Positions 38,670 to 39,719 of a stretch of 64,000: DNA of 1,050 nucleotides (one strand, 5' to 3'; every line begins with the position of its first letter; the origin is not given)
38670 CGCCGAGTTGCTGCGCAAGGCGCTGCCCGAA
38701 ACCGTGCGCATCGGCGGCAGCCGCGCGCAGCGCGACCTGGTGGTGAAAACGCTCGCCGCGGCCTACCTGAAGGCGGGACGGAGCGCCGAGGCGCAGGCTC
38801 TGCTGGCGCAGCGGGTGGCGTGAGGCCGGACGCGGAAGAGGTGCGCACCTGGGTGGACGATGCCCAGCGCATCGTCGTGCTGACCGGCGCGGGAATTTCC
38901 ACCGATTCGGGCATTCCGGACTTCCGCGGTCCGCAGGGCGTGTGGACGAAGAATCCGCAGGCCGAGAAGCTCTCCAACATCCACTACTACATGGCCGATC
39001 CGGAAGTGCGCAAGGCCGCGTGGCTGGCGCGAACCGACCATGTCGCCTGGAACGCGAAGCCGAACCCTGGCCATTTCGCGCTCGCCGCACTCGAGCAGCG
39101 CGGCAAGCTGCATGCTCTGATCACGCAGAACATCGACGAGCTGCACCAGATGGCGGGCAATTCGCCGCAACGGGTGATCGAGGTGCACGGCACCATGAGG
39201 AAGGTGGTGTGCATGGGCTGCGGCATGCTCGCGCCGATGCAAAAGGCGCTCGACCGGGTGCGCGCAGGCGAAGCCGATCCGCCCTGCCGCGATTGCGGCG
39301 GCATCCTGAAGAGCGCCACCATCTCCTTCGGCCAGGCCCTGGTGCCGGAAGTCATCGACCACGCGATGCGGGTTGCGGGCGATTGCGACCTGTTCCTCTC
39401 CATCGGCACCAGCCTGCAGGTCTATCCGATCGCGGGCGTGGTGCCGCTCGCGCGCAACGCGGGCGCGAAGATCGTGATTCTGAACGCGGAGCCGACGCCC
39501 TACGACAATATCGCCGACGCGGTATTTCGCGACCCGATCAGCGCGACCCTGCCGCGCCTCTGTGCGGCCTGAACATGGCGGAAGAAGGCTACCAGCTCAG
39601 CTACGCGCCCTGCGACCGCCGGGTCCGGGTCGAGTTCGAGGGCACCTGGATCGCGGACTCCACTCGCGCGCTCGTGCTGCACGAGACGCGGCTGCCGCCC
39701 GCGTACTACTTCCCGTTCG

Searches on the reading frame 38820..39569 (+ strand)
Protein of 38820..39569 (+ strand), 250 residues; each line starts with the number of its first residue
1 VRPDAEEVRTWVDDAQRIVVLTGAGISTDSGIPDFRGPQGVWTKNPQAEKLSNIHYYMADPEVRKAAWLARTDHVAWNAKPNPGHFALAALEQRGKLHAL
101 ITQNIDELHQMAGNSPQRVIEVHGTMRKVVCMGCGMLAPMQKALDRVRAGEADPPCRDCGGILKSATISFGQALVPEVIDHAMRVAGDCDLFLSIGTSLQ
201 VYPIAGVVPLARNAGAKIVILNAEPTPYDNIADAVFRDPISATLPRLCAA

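Call 7: search_protein_families(library=pfam, proteins=[window:38820-39569:+], max_evalue=0.01)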
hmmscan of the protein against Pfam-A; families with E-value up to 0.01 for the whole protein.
window:38820-39569:+ (250 aa): 1 family
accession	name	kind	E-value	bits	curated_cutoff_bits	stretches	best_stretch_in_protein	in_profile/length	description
PF02146.23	SIR2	-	5e-45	154.1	24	1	23-203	1-180/180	Sir2 family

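Call 8: search_protein_families(library=ncbifam, proteins=[window:38820-39569:+], max_evalue=0.01)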
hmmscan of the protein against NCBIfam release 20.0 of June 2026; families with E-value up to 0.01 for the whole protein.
window:38820-39569:+ (250 aa): 7 families
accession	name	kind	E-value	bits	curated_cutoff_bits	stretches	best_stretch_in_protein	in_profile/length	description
NF040867.1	prot_deacyl_CobB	equivalog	2.7e-73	246.2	320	1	8-248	3-239/242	NAD-dependent protein deacetylase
NF001753.0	PRK00481.1-3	subfamily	5.4e-73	245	243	1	6-249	4-245/252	NAD-dependent protein deacylase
NF010736.0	PRK14138.1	equivalog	4.4e-55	186.6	395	1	9-236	5-226/244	NAD-dependent deacetylase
NF001752.0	PRK00481.1-1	equivalog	7.6e-54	182.8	221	1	5-244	4-236/242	NAD-dependent protein deacylase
NF001754.0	PRK00481.1-4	equivalog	6.3e-53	179.4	252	1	4-245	4-238/244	NAD-dependent protein deacylase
NF003738.0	PRK05333.1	equivalog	1.4e-48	165.3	305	2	6-142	17-149/295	NAD-dependent protein deacetylase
NF001755.0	PRK00481.1-5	equivalog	4.5e-36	124.2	318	1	15-243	40-261/278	Sir2 family NAD+-dependent deacetylase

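Call 25: find_homologous_proteins(query=window:38820-39569:+, max_evalue=1e-10)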
Query window:38820-39569:+ (250 aa): 8000 proteins with E <= 1e-10 among 8000 candidates; the best 120 are listed.
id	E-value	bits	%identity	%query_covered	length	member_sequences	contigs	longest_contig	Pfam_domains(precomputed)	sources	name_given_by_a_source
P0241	6.1e-167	571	100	100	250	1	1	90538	PF02146.24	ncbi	-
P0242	2.9e-150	517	91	99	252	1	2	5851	PF02146.24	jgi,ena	-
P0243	3.1e-150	517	91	99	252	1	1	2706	PF02146.24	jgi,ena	-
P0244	3.9e-150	516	91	99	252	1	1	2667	PF02146.24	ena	-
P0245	4.0e-150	516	92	99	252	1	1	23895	PF02146.24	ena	-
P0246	1.1e-149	515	90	99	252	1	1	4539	PF02146.24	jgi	-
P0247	1.0e-146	505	89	99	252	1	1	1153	PF02146.24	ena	-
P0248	2.4e-146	504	89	99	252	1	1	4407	PF02146.24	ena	-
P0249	3.2e-145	500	89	99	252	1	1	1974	PF02146.24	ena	-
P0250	4.7e-145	500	88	99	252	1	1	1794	PF02146.24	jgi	jgi:NAD-dependent deacetylase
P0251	2.3e-144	497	88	99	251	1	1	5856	PF02146.24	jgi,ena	-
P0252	6.2e-144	496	87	99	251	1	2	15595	PF02146.24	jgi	jgi:NAD-dependent deacetylase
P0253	1.0e-143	495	88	100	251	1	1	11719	PF02146.24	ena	-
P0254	1.4e-143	495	88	100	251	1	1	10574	PF02146.24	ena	-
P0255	3.8e-142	490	85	100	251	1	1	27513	PF02146.24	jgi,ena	-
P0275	1.4e-138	479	85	99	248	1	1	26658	PF02146.24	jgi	jgi:NAD-dependent deacetylase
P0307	1.5e-136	472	86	97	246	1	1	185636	PF02146.24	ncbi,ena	-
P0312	1.9e-136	472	83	100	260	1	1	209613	PF02146.24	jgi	jgi:NAD-dependent deacetylase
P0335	1.1e-135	469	83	99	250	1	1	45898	PF02146.24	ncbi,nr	ncbi:MAG TPA: NAD-dependent deacylase [Burkholderiales bacterium]|nr:NAD-dependent deacylase [Burkho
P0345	1.7e-135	468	84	99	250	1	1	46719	PF02146.24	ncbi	ncbi:MAG: NAD-dependent deacylase [Pseudomonadota bacterium]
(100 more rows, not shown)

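Call 26: find_encoding_contigs(protein=P0245, flank=6000, max_places=1)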
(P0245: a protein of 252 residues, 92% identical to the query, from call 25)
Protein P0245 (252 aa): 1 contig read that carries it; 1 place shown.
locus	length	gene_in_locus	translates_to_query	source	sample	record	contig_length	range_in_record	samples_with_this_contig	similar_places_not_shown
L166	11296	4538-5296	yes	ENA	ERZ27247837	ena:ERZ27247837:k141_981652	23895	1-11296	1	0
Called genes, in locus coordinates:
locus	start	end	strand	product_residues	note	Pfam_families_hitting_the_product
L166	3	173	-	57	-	?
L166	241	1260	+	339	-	PF00355:Rieske, PF19112:VanA_C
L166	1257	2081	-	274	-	PF00248:Aldo_ket_red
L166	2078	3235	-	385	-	PF07690:MFS_1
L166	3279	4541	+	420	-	PF14559:TPR_19 (faint)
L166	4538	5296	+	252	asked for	PF02146:SIR2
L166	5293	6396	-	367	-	PF04116:FA_hydroxylase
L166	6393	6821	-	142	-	PF10520:Lipid_desat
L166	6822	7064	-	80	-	-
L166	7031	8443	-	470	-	PF00120:Gln-synt_C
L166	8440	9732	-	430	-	PF00355:Rieske, PF19301:LigXa_C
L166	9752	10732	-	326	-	PF02311:AraC_binding (faint), PF07883:Cupin_2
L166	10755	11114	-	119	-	-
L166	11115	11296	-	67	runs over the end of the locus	PF09957:VapB_antitoxin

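Call 27: find_encoding_contigs(protein=P0275, flank=6000, max_places=1)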
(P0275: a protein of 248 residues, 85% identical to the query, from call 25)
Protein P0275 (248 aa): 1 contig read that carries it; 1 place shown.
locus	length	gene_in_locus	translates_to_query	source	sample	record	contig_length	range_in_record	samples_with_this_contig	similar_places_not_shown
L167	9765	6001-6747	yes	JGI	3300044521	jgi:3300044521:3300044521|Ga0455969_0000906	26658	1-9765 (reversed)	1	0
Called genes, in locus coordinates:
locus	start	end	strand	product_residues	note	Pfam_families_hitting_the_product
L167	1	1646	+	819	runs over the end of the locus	PF01315:Ald_Xan_dh_C, PF02738:MoCoBD_1, PF20256:MoCoBD_2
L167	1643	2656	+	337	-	PF00941:FAD_binding_5, PF03450:CO_deh_flav_C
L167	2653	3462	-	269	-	PF05050:Methyltransf_21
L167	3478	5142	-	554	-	PF07519:Tannase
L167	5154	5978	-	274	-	PF00248:Aldo_ket_red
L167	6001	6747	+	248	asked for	PF02146:SIR2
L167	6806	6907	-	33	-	-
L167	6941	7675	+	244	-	PF03006:HlyIII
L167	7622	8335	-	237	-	PF00005:ABC_tran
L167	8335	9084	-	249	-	PF00005:ABC_tran, PF13304:AAA_21 (faint), PF12399:BCA_ABC_TP_C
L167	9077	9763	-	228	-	?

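Call 28: find_encoding_contigs(protein=P0307, flank=6000, max_places=1)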
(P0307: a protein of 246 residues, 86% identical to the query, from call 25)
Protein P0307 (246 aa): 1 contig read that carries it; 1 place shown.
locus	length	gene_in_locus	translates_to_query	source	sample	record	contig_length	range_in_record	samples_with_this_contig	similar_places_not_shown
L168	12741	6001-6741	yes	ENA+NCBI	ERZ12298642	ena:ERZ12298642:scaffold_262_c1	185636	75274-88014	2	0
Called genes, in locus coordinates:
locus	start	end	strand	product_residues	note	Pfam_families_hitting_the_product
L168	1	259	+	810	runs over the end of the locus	PF01315:Ald_Xan_dh_C, PF02738:MoCoBD_1, PF20256:MoCoBD_2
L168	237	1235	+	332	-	PF00941:FAD_binding_5, PF03450:CO_deh_flav_C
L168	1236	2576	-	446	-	PF06808:DctM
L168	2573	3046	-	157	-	PF04290:DctQ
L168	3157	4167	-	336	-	PF03480:DctP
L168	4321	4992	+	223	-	PF00392:GntR, PF07729:FCD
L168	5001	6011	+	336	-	PF00355:Rieske, PF19112:VanA_C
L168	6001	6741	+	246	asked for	PF02146:SIR2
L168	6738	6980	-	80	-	-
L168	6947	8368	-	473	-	PF03951:Gln-synt_N (faint), PF00120:Gln-synt_C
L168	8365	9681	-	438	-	PF00355:Rieske, PF19301:LigXa_C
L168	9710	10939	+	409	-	PF01266:DAO, PF07992:Pyr_redox_2 (faint)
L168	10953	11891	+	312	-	PF03401:TctC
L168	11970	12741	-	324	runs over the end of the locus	PF02311:AraC_binding (faint), PF07883:Cupin_2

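Call 29: find_encoding_contigs(protein=P0312, flank=6000, max_places=1)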
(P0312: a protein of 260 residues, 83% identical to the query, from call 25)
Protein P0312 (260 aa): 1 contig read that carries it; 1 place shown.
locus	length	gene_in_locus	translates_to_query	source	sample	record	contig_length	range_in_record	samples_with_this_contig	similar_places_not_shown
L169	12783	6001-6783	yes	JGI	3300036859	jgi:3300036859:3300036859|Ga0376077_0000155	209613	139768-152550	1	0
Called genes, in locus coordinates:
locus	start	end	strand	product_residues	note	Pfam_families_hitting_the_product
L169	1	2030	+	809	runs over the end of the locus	PF01315:Ald_Xan_dh_C, PF02738:MoCoBD_1, PF20256:MoCoBD_2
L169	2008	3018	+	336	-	PF00941:FAD_binding_5, PF03450:CO_deh_flav_C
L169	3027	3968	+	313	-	PF03401:TctC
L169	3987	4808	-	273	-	PF00248:Aldo_ket_red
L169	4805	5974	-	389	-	PF07690:MFS_1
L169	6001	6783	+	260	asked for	PF02146:SIR2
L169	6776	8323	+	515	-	PF04248:NTP_transf_9, PF00211:Guanylate_cyc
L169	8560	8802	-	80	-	-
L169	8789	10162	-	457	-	PF03951:Gln-synt_N (faint), PF00120:Gln-synt_C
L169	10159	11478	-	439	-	PF00355:Rieske, PF19301:LigXa_C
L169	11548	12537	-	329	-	PF02311:AraC_binding (faint), PF07883:Cupin_2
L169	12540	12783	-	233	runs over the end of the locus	PF00005:ABC_tran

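Call 54: search_solved_structures(query=window:38820-39569:+, max_evalue=1e-20, show_alignments=3)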
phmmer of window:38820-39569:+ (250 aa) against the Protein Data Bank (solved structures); distinct sequences matched with E-value up to 1e-20: 94 (the best 60 are shown).
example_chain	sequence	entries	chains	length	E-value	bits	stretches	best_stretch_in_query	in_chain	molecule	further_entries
1ma3_A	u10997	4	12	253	5.6e-46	160.3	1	15-247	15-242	Transcriptional regulatory protein, Sir2 family | NAD-dependent deacetylase 2 | NAD-dependent protein deacylase 2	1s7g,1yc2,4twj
4twi_A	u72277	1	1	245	9.6e-43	149.8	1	11-240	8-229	NAD-dependent protein deacylase 1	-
1ici_A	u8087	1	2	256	1e-42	149.7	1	11-240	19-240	TRANSCRIPTIONAL REGULATORY PROTEIN, SIR2 FAMILY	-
1m2g_A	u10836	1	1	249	1e-42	149.7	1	11-240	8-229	Silent Information Regulator 2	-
1m2h_A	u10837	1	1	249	2.7e-42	148.3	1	11-240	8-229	Silent Information Regulator 2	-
1m2j_A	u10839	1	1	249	9.6e-42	146.5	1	11-240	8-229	Silent Information Regulator 2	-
1m2k_A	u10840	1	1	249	1.3e-41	146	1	11-240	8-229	Silent Information Regulator 2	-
1yc5_A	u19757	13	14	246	1.9e-41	145.5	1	12-236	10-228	NAD-dependent deacetylase | NAD-DEPENDENT PROTEIN DEACETYLASE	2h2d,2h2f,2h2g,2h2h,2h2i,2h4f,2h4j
1m2n_A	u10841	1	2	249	9.4e-41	143.2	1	11-240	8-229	Silent Information Regulator 2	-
2h4h_A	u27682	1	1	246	1.3e-40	142.7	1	12-236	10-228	NAD-dependent deacetylase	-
2h59_A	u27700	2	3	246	4.8e-40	140.9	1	12-236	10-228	NAD-dependent deacetylase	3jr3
7x3p_A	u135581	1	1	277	2.1e-35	125.7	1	7-249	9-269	NAD-dependent protein deacylase sirtuin-5, mitochondrial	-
9v0h_A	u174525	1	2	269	2.6e-35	125.4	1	7-247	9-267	NAD-dependent protein deacylase sirtuin-5, mitochondrial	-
6aco_A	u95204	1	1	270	2.7e-35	125.4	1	7-247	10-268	NAD-dependent protein deacylase sirtuin-5, mitochondrial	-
8gbl_A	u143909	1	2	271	2.7e-35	125.4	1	7-247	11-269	NAD-dependent protein deacylase sirtuin-5, mitochondrial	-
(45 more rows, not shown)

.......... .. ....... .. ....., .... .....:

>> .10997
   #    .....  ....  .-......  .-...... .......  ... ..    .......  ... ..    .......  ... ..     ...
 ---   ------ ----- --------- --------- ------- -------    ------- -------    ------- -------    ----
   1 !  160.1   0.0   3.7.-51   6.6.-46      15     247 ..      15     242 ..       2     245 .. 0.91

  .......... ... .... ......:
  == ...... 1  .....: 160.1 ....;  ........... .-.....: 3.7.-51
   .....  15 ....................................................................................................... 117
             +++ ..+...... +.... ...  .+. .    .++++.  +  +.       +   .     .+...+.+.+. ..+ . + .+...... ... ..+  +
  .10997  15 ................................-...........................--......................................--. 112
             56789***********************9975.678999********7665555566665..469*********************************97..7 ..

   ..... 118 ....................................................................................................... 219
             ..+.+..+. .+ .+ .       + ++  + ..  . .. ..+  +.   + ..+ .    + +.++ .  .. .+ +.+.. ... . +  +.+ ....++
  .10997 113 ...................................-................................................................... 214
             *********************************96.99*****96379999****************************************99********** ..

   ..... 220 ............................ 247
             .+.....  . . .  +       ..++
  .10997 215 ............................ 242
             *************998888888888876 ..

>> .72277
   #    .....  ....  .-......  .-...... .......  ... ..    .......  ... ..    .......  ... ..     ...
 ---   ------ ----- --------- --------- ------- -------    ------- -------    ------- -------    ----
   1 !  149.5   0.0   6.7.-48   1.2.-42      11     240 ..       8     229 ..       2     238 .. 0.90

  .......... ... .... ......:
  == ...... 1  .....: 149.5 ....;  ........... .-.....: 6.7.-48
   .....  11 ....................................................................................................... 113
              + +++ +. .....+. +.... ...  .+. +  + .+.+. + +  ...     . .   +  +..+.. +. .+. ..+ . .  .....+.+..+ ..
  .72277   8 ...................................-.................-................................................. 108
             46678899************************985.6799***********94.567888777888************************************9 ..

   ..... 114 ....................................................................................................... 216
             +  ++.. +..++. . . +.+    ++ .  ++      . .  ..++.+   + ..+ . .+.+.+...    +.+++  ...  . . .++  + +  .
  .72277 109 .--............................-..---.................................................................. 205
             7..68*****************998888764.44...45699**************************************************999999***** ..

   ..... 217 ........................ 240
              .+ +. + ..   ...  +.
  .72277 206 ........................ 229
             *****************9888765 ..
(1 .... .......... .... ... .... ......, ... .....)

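Call 56: find_encoding_contigs(protein=P0335, flank=6000, max_places=1)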
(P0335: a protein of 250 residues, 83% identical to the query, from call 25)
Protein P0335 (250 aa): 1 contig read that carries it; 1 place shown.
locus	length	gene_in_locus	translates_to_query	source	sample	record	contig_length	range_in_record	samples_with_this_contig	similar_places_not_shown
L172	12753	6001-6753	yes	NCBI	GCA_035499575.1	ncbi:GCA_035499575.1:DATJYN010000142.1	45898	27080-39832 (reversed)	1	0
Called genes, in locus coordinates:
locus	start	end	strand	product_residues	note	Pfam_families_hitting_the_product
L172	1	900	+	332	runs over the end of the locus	PF00941:FAD_binding_5, PF03450:CO_deh_flav_C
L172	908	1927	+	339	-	PF00355:Rieske, PF19112:VanA_C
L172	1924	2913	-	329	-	PF00296:Bac_luciferase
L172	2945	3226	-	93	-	-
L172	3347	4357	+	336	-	PF12625:Arabinose_bd, PF12833:HTH_18, PF00165:HTH_AraC (weak)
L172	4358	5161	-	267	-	PF05050:Methyltransf_21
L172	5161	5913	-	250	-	PF00248:Aldo_ket_red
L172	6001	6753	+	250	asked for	PF02146:SIR2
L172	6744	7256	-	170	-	PF12802:MarR_2, PF01047:MarR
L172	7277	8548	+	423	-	PF00355:Rieske, PF19301:LigXa_C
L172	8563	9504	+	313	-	PF03401:TctC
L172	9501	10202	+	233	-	PF00775:Dioxygenase_C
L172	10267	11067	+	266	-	PF04909:Amidohydro_2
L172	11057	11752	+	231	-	PF00106:adh_short, PF08659:KR (faint), PF13561:adh_short_C2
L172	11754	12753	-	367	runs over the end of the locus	PF04116:FA_hydroxylase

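Call 57: find_encoding_contigs(protein=P0345, flank=6000, max_places=1)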
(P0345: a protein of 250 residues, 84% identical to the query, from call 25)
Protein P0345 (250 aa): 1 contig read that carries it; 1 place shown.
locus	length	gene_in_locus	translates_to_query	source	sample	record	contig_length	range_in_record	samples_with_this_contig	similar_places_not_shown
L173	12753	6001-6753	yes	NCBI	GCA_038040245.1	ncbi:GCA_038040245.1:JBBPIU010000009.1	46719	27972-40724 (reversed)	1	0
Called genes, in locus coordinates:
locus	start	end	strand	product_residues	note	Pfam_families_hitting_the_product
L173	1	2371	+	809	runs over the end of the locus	PF01315:Ald_Xan_dh_C, PF02738:MoCoBD_1, PF20256:MoCoBD_2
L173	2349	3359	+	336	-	PF00941:FAD_binding_5, PF03450:CO_deh_flav_C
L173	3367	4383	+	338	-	PF00355:Rieske, PF19112:VanA_C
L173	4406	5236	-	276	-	PF00248:Aldo_ket_red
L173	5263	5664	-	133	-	PF01850:PIN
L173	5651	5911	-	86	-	PF04014:MazE_antitoxin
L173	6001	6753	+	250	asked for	PF02146:SIR2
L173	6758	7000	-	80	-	-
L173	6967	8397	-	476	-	PF00120:Gln-synt_C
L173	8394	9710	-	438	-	PF00355:Rieske, PF19301:LigXa_C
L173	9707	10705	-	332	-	PF02311:AraC_binding (faint), PF07883:Cupin_2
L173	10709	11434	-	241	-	PF00005:ABC_tran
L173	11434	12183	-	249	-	PF00005:ABC_tran, PF13304:AAA_21 (faint), PF12399:BCA_ABC_TP_C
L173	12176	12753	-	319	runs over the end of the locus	PF02653:BPD_transp_2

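Call 62: search_protein_families(library=padloc, proteins=[window:38820-39569:+], max_evalue=0.01)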
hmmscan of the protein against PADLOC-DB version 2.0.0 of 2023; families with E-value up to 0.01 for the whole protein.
window:38820-39569:+ (250 aa): 1 family
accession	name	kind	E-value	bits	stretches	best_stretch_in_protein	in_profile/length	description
PDLC02402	Aga_SIR2-PNTD1-PNTD2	-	0.0011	15.2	0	6-70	3-64/876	Class I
